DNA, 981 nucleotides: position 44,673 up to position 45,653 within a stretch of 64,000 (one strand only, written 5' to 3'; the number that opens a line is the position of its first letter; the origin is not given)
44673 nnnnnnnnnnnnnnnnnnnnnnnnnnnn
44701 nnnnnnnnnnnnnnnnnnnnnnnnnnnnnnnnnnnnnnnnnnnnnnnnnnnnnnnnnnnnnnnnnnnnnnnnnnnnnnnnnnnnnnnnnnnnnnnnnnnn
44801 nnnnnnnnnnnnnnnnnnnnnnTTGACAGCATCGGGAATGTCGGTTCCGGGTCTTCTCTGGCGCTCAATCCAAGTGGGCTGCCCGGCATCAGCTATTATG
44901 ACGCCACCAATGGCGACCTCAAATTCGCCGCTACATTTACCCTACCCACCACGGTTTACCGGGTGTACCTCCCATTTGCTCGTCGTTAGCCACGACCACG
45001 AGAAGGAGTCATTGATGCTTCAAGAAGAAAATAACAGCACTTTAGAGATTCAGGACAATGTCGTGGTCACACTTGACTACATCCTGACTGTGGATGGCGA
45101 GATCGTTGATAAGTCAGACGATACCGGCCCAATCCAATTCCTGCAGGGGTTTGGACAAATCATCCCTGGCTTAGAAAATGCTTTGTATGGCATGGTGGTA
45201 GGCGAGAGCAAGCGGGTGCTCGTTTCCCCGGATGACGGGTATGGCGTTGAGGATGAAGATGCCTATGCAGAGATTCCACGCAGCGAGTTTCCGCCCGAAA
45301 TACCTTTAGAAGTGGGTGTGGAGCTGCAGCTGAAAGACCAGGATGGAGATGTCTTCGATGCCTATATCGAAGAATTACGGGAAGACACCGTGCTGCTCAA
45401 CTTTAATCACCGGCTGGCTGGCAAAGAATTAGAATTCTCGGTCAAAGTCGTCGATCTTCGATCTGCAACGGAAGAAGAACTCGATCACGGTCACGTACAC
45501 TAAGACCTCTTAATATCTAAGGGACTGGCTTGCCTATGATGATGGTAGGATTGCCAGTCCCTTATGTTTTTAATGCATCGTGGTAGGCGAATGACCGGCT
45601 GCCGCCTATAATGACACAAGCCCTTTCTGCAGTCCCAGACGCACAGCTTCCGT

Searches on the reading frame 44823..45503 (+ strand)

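Call 44: search_protein_families(library=pfam, max_evalue=0.001, proteins=[window:44823-45503:+])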
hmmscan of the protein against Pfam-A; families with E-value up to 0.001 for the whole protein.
window:44823-45503:+ (226 aa): 1 family
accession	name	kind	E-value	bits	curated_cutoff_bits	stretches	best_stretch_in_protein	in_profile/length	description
PF00254.34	FKBP_C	-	2.6e-13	50.5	21.1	1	76-152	5-82/94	FKBP-type peptidyl-prolyl cis-trans isomerase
